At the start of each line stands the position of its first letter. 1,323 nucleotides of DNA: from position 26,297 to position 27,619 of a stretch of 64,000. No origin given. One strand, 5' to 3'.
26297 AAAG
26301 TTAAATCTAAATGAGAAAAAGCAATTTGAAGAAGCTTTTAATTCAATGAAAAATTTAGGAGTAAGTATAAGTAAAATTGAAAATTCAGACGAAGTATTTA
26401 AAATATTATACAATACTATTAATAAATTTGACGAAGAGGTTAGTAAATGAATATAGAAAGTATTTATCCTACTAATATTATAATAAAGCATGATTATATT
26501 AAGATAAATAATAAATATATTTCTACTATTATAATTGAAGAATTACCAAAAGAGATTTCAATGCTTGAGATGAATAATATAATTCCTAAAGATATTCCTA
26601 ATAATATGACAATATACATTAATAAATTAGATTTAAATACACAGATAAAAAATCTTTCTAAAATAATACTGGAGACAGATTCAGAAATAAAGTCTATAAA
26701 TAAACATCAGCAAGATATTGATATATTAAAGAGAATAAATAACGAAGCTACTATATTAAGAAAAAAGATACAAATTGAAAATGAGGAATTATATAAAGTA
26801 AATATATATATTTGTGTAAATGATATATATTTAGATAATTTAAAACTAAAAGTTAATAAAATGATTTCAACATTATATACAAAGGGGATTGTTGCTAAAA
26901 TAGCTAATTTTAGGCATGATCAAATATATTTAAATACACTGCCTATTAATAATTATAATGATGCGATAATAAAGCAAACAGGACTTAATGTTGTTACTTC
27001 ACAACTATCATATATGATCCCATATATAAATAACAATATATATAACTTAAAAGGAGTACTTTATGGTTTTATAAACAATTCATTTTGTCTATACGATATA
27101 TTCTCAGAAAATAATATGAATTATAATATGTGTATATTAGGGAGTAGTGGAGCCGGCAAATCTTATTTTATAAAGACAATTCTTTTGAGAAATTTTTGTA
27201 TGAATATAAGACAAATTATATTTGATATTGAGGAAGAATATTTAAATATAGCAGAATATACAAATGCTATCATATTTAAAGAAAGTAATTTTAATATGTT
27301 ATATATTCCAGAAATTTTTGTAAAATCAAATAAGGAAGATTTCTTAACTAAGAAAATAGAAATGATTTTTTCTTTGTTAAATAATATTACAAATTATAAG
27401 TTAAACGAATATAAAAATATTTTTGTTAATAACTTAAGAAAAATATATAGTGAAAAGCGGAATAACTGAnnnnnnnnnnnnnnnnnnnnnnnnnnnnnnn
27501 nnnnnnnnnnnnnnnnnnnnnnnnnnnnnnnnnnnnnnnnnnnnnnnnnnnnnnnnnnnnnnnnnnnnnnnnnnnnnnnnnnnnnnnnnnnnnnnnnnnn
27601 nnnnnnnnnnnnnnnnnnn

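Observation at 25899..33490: Operon combining a conjugation-type VirB4 ATPase with a Tad-type TadZ-CpaF-TadB module, with no pilin, peptidase or DNA-processing genes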

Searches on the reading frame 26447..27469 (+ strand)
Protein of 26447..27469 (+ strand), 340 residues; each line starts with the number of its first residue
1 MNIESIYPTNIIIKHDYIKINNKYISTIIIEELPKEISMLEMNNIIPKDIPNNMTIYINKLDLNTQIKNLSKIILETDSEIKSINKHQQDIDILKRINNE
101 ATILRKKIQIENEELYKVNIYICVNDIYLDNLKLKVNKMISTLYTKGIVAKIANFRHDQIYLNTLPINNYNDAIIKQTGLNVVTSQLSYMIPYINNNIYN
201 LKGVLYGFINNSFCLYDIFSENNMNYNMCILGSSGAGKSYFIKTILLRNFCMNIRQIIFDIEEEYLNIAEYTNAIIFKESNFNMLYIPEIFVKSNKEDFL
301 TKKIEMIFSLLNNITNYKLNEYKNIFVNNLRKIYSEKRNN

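Call 3: search_protein_families(library=pfam, proteins=[window:26447-27469:+], max_evalue=0.1)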
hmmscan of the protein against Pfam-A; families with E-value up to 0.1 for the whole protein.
window:26447-27469:+ (340 aa): 6 families
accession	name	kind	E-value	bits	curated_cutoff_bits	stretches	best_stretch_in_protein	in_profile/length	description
PF01935.23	DUF87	-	2.7e-08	34.6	23.2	1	227-291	25-84/220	Helicase HerA, central domain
PF12846.13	AAA_10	-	0.00011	21.9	27.5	1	223-279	19-74/362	AAA-like domain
PF13479.12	AAA_24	-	0.00042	20.7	27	1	225-334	2-77/195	AAA domain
PF03193.22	RsgA_GTPase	-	0.014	15.7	30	0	227-247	108-128/174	RsgA GTPase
PF01580.24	FtsK_SpoIIIE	-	0.068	13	24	0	221-247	35-61/221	FtsK/SpoIIIE family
PF23020.1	PEX14-like_2nd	-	0.089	13.5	23.2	0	229-265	13-49/120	Peroxisomal membrane protein PEX14-like, central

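Call 5: search_protein_families(library=ncbifam, proteins=[window:26447-27469:+], max_evalue=0.1)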
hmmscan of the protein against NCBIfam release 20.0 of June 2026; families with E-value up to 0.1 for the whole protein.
window:26447-27469:+ (340 aa): 7 families
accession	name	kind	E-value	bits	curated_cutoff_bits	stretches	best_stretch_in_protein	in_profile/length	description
NF045975.1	VirB4_plasma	equivalog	2.5e-26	91.7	590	1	6-337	299-636/894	Mbov_0397 family ICE element conjugal transfer ATPase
NF045971.1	conju_CD1110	equivalog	1.1e-22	80.2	325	1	5-336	190-533/752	VirB4-like conjugal transfer ATPase, CD1110 family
TIGR02746.1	TraC-F-type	equivalog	6.6e-17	60.7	567.05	1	21-261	216-466/800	type IV secretion system protein TraC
NF010278.0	PRK13721.1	subfamily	7.3e-11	40.7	1177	1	66-271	312-525/874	type IV secretion system protein TraC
NF042943.1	HerA_antiphage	equivalog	0.00017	20.3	800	1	224-271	155-203/566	anti-phage-associated helicase HerA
TIGR02324.1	CP_lyasePhnL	equivalog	0.022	14.2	256.3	1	228-276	37-84/224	phosphonate C-P lyase system protein PhnL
NF008338.0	PRK11124.1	equivalog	0.025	14.1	369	1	208-251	11-54/242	arginine ABC transporter ATP-binding protein ArtP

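Call 7: find_homologous_proteins(query=window:26447-27469:+, max_evalue=0.001)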
Query window:26447-27469:+ (340 aa): 76 proteins with E <= 0.001 among 2396 candidates.
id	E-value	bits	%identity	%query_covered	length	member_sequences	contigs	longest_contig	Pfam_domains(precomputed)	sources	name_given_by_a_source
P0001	9.4e-208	707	100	100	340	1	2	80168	PF01935.24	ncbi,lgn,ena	-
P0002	6.2e-128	445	62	99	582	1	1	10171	PF19044.7,PF01935.24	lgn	-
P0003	2.9e-124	433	62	98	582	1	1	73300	PF19044.7,PF01935.24,PF12846.14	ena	-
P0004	1.4e-121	424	63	95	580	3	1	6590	PF19044.7,PF01935.24,PF12846.14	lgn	-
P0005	8.0e-121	422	60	99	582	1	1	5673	PF19044.7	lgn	-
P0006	5.1e-119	416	59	99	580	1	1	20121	PF19044.7,PF01935.24,PF12846.14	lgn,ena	-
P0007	1.6e-118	414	60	98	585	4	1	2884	PF19044.7,PF01935.24,PF12846.14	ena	-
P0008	4.6e-118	413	59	99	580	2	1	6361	PF19044.7,PF01935.24,PF12846.14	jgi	-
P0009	1.3e-117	411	58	99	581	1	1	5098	PF19044.7,PF01935.24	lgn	-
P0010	1.9e-116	407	60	95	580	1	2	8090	PF19044.7,PF01935.24,PF12846.14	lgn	-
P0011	6.9e-116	405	56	99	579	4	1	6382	PF19044.7,PF01935.24,PF12846.14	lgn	-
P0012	3.1e-115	403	56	99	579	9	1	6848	PF19044.7,PF01935.24,PF12846.14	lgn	-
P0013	1.7e-114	401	58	99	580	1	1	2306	PF19044.7,PF01935.24,PF12846.14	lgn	-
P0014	2.0e-114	401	55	99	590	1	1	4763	PF19044.7,PF01935.24,PF12846.14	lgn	-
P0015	1.2e-112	395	56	98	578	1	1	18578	PF19044.7,PF01935.24,PF12846.14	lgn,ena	-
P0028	7.9e-111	389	57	98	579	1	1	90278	PF19044.7,PF12846.14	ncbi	-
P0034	4.5e-57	212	37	91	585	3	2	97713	PF19044.7,PF01935.24,PF12846.14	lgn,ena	-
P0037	1.9e-52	197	40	79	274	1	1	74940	PF01935.24,PF12846.14,PF03135.20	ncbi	-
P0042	5.8e-50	189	37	98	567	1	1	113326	PF19044.7,PF01935.24,PF12846.14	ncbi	-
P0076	9.1e-26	109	33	66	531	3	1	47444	PF19044.7,PF01935.24,PF12846.14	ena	-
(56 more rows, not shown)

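Call 8: find_encoding_contigs(protein=P0001, flank=10000, max_places=3)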
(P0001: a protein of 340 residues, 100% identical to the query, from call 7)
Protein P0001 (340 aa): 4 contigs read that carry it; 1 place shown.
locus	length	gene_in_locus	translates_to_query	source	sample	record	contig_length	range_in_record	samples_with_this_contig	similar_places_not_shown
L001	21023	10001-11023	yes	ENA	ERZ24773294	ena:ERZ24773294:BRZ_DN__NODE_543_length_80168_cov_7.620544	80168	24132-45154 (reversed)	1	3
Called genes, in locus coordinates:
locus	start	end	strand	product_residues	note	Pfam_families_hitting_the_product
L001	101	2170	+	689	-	PF00395:SLH (faint), PF02368:Big_2 (weak)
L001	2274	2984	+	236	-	PF02535:Zip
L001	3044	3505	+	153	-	PF01451:LMWPc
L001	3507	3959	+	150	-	PF02502:LacAB_rpiB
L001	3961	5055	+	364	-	PF00953:Glycos_transf_4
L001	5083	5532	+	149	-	PF09424:YqeY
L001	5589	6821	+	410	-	PF05193:Peptidase_M16_C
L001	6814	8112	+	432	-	PF00675:Peptidase_M16, PF05193:Peptidase_M16_C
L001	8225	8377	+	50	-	PF09388:SpoOE-like (weak)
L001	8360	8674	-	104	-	-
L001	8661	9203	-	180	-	-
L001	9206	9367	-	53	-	-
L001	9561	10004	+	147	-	-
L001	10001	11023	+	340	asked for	PF01935:DUF87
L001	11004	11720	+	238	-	PF19044:P-loop_TraG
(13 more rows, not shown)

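Call 9: find_encoding_contigs(protein=P0028, flank=10000, max_places=3)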
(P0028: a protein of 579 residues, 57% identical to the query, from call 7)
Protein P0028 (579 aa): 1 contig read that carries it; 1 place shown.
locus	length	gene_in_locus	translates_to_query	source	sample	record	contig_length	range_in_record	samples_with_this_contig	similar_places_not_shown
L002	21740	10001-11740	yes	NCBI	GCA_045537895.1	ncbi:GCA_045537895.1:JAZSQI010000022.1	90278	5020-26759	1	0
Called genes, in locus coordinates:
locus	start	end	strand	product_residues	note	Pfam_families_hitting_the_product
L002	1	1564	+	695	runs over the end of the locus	-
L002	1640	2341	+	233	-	PF02535:Zip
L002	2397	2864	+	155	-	PF01451:LMWPc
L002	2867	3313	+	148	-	PF02502:LacAB_rpiB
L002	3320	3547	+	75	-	-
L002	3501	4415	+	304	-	PF00953:Glycos_transf_4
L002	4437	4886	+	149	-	PF09424:YqeY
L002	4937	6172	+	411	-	PF05193:Peptidase_M16_C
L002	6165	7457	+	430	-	PF00675:Peptidase_M16, PF05193:Peptidase_M16_C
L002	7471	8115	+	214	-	PF12917:YfbR-like (weak), PF13023:HD_3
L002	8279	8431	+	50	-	-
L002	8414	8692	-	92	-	-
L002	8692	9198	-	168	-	-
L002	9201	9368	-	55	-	-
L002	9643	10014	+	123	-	-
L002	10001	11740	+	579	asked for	PF12846:AAA_10, PF19044:P-loop_TraG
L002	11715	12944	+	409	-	PF01935:DUF87 (weak), PF01656:CbiA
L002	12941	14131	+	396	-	PF00437:T2SSE, PF27713:UCP018868 (weak)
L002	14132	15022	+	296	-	PF00482:T2SSF (weak)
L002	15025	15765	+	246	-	-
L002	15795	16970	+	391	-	PF09587:PGA_cap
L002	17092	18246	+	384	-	PF00465:Fe-ADH, PF13685:Fe-ADH_2, PF25137:ADH_Fe_C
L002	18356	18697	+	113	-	PF06133:Com_YlbF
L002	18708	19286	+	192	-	-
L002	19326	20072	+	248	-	PF01520:Amidase_3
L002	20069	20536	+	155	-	PF00383:dCMP_cyt_deam_1, PF14437:MafB19-deam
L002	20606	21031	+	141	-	-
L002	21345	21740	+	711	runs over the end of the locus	-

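Call 10: find_encoding_contigs(protein=P0042, flank=10000, max_places=3)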
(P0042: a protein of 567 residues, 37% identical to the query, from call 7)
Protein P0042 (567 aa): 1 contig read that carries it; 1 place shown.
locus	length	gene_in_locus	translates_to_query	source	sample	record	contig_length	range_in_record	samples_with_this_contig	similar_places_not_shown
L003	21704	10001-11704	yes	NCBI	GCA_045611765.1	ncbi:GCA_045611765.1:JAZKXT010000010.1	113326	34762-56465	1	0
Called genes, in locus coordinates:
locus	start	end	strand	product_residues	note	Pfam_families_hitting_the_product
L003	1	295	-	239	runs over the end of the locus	PF07685:GATase_3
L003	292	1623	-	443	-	PF08245:Mur_ligase_M, PF08353:MurT_C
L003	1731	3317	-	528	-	PF01943:Polysacc_synt, PF03023:MurJ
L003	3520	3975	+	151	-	PF01451:LMWPc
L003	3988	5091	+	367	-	PF00953:Glycos_transf_4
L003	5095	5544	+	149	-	PF09424:YqeY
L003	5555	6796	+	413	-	PF05193:Peptidase_M16_C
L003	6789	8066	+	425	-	PF00675:Peptidase_M16, PF05193:Peptidase_M16_C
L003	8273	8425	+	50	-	-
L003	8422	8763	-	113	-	-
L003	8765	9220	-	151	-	-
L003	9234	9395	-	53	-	-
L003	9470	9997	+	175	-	PF26593:TraC-like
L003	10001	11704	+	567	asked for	PF12846:AAA_10, PF19044:P-loop_TraG, PF01935:DUF87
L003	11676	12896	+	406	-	PF01656:CbiA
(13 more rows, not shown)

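Call 11: find_encoding_contigs(protein=P0034, flank=10000, max_places=3)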
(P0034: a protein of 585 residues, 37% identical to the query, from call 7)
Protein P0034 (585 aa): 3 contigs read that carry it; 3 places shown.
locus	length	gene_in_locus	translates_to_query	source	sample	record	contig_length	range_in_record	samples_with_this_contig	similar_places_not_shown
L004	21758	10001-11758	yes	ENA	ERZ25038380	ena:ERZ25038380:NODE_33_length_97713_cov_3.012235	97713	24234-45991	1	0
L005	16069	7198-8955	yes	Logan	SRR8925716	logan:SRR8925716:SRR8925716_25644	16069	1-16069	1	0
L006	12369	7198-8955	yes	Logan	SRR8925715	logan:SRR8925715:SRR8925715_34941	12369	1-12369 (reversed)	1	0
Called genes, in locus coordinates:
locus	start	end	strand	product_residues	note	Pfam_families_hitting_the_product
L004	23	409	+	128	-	PF02527:GidB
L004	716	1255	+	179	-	PF01656:CbiA, PF09140:MipZ (faint), PF13614:AAA_31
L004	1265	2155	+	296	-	PF02195:ParB_N, PF17762:HTH_ParB, PF23552:ParB_C (weak)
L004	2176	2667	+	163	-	PF14584:DUF4446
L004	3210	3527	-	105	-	PF13560:HTH_31 (weak), PF01381:HTH_3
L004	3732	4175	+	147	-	PF02502:LacAB_rpiB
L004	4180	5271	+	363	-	PF00953:Glycos_transf_4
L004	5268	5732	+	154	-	PF09424:YqeY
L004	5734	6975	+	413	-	PF05193:Peptidase_M16_C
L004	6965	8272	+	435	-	PF00675:Peptidase_M16, PF05193:Peptidase_M16_C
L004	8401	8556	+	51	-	PF09388:SpoOE-like (weak)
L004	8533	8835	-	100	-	-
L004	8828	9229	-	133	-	-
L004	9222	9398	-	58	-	-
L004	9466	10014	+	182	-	-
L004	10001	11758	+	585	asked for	PF01935:DUF87, PF19044:P-loop_TraG, PF12846:AAA_10 (weak)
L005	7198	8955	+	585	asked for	PF01935:DUF87, PF19044:P-loop_TraG, PF12846:AAA_10 (weak)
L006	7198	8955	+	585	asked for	PF01935:DUF87, PF19044:P-loop_TraG, PF12846:AAA_10 (weak)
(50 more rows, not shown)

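Call 12: find_encoding_contigs(protein=P0076, flank=10000, max_places=3)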
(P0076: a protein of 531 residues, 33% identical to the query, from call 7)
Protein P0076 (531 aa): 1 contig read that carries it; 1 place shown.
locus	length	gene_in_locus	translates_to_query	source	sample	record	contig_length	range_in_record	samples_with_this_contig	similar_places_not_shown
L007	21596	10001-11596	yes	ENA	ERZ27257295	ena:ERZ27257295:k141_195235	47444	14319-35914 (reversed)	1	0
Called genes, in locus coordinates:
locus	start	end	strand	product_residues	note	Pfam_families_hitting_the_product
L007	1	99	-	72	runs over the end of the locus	PF01809:YidD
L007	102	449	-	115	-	PF00825:Ribonuclease_P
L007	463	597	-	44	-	PF00468:Ribosomal_L34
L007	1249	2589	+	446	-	PF11638:DnaA_N, PF00308:Bac_DnaA, PF01695:IstB_IS21 (weak), PF00004:AAA, PF08299:Bac_DnaA_C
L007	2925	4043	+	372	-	PF00712:DNA_pol3_beta, PF02767:DNA_pol3_beta_2, PF02768:DNA_pol3_beta_3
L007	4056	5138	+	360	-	PF02463:SMC_N, PF13476:AAA_23 (weak), PF02463:SMC_N (weak)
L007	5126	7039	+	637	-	PF02518:HATPase_c, PF00204:DNA_gyraseB, PF01751:Toprim, PF00986:DNA_gyraseB_C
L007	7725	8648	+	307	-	PF00246:Peptidase_M14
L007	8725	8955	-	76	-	PF02604:PhdYeFM_antitox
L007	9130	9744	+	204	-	PF26593:TraC-like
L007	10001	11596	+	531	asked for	PF01935:DUF87 (weak), PF12846:AAA_10 (weak), PF19044:P-loop_TraG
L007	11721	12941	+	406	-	-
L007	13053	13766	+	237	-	-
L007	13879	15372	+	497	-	-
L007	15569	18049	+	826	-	PF00521:DNA_topoisoIV, PF03989:DNA_gyraseA_C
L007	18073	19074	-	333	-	PF01695:IstB_IS21, PF00308:Bac_DnaA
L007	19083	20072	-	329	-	PF07261:DnaB_2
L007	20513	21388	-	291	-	-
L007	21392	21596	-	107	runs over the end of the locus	-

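Call 17: find_related_loci(query=A1, collection=genome_contigs, flank=10000)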
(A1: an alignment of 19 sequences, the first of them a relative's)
Query A1 (579 aa) in genome_contigs; peptide patterns used: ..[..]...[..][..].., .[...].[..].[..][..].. (x = any residue, [..] = any of these).
600 stretches matched a pattern (row limit reached: there are more); 543 encode a relative of the query (tblastn E <= 1e-3); the best 80 are kept; 80 distinct loci.
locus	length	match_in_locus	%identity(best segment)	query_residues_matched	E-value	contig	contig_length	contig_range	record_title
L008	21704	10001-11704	51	1-570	7e-178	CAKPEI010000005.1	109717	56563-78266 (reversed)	MAG: uncultured Clostridia bacterium isolate REFINED_METABAT215_TOP10_CONTIGS_1500_ASSEMBLY_K77_MERGED__Hadza_MoBio_C-RE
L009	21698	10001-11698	34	1-579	6e-84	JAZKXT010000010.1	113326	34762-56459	MAG: Clostridia bacterium isolate T1900045116_TC20190110.MAGScoT_cleanbin_000010 SGB_4808_k141_2690490, whole genome sho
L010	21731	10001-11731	35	5-569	2e-83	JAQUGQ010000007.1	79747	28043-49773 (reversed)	MAG: Clostridia bacterium isolate STCSWMC_228 NODE_491_length_79747_cov_6.651155_ST_CSWMC, whole genome shotgun sequence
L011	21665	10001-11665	36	5-544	2e-83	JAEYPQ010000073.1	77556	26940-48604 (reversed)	MAG: Bacillota bacterium isolate OH_CBB_1 k127_1913477, whole genome shotgun sequence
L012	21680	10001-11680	37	16-569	5e-80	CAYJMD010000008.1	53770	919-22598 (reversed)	MAG TPA_asm: uncultured Clostridiaceae bacterium isolate ERP123703_co5_121 genome assembly, contig: NODE_228_length_5377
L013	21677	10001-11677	34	18-569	3e-79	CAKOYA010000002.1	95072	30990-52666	MAG: uncultured Clostridia bacterium isolate REFINED_METABAT215_TOP10_CONTIGS_1500_ASSEMBLY_K77_MERGED__Hadza_MoBio_hadz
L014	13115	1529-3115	33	47-567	9e-75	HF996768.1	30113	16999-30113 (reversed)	Clostridium sp. CAG:1219 genomic scaffold, scf102, whole genome shotgun sequence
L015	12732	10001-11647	35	3-567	3e-73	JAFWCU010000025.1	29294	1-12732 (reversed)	MAG: Clostridia bacterium isolate RGIG5622 Sheep_Duodenum-3__c348656, whole genome shotgun sequence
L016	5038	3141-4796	31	2-579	3e-68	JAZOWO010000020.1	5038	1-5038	MAG: Clostridia bacterium isolate T1900045521_YK20190215.MAGScoT_cleanbin_000011 SGB_7649_k141_550119, whole genome shot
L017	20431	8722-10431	33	15-579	1e-67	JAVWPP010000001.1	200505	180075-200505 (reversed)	MAG: Clostridia bacterium isolate CGS3Y2-bin13 NODE_39_length_200505_cov_10.307498, whole genome shotgun sequence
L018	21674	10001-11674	32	5-572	1e-66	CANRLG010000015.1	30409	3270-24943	MAG: uncultured Clostridia bacterium isolate Lapin-011__bin86 genome assembly, contig: Lapin-011__NODE_1389_length_30409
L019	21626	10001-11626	35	17-567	7e-72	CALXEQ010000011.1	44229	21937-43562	MAG: uncultured Clostridia bacterium isolate BRZ_FI__bin34 genome assembly, contig: BRZ_FI__NODE_1142_length_44229_cov_5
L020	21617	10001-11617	34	17-564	3e-74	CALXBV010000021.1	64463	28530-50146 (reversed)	MAG: uncultured Clostridia bacterium isolate E16__bin43 genome assembly, contig: E16__k127_1232358, whole genome shotgun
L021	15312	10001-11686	31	17-567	3e-63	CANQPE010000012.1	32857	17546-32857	MAG: uncultured Clostridia bacterium isolate Lapin-012__bin66 genome assembly, contig: Lapin-012__NODE_2100_length_32857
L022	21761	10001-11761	31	2-574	4e-62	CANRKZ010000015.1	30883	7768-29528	MAG: uncultured Clostridia bacterium isolate Lapin-033__bin53 genome assembly, contig: Lapin-033__NODE_1125_length_30883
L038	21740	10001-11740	31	3-567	8e-57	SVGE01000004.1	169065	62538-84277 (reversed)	MAG: Clostridiales bacterium isolate SIG350 NODE_331_length_169065_cov_3.769726, whole genome shotgun sequence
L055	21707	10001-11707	27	16-575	6e-56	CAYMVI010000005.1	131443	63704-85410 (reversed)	MAG TPA_asm: uncultured Eubacteriales bacterium isolate SRP315200_co2_486 genome assembly, contig: NODE_15_length_131443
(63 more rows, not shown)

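Call 36: search_solved_structures(query=A1, max_evalue=0.001)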
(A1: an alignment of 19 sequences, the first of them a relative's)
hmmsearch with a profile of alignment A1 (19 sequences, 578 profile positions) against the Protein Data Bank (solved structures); distinct sequences matched with E-value up to 0.001: 4.
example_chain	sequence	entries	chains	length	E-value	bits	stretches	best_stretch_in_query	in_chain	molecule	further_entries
4ag5_A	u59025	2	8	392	5.2e-44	154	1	198-567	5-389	TYPE IV SECRETORY PATHWAY VIRB4 COMPONENTS-LIKE PROTEIN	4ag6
7es4_A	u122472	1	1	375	0.00028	22.8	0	213-550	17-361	DNA phosphorothioation-dependent restriction protein DptH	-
7o41_A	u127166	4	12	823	0.00092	21.1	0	423-574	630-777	TrwK protein | Type IV secretion system protein virB4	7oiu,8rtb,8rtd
7o43_A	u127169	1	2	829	0.00093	21.1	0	423-574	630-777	TrwK protein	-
